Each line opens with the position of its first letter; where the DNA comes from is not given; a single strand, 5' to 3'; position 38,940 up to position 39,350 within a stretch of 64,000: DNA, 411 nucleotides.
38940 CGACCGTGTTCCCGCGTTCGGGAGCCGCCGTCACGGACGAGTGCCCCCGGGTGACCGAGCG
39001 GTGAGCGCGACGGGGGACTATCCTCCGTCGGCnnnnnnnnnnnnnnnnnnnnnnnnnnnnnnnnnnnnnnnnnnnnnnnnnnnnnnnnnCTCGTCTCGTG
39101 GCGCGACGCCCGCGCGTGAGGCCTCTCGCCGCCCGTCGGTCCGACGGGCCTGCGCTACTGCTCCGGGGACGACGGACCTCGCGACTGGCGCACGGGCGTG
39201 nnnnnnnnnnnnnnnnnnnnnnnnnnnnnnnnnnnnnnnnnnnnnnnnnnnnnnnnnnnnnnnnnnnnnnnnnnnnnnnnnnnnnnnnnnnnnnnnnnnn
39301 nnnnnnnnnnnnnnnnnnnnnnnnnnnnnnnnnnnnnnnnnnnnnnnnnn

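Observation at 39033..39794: Outer-membrane beta-barrel gene split from its signal peptide by an in-frame TGA with the same GGUC hairpin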

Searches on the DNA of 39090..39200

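Call 72: search_rna_families(source=window, start=39090, end=39200, threshold=evalue, max_evalue=10, show_alignments=3)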
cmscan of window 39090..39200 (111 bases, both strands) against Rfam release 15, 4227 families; matches with E-value up to 10: 3.
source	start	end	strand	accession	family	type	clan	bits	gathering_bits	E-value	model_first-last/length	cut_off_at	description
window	39126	39185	-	RF00919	mir-874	Gene; miRNA;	-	15.3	74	1.9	1-78/78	no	mir-874 microRNA precursor family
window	39133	39181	+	RF01068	Guanidine-II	Cis-reg; riboswitch;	-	14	32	0.53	1-48/48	no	Guanidine-II riboswitch aptamer (mini-ykkC)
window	39090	39109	-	RF02087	Yar_3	Gene; lncRNA;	-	8.2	50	4.2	1-20/67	3'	Yellow-achaete intergenic RNA conserved region 3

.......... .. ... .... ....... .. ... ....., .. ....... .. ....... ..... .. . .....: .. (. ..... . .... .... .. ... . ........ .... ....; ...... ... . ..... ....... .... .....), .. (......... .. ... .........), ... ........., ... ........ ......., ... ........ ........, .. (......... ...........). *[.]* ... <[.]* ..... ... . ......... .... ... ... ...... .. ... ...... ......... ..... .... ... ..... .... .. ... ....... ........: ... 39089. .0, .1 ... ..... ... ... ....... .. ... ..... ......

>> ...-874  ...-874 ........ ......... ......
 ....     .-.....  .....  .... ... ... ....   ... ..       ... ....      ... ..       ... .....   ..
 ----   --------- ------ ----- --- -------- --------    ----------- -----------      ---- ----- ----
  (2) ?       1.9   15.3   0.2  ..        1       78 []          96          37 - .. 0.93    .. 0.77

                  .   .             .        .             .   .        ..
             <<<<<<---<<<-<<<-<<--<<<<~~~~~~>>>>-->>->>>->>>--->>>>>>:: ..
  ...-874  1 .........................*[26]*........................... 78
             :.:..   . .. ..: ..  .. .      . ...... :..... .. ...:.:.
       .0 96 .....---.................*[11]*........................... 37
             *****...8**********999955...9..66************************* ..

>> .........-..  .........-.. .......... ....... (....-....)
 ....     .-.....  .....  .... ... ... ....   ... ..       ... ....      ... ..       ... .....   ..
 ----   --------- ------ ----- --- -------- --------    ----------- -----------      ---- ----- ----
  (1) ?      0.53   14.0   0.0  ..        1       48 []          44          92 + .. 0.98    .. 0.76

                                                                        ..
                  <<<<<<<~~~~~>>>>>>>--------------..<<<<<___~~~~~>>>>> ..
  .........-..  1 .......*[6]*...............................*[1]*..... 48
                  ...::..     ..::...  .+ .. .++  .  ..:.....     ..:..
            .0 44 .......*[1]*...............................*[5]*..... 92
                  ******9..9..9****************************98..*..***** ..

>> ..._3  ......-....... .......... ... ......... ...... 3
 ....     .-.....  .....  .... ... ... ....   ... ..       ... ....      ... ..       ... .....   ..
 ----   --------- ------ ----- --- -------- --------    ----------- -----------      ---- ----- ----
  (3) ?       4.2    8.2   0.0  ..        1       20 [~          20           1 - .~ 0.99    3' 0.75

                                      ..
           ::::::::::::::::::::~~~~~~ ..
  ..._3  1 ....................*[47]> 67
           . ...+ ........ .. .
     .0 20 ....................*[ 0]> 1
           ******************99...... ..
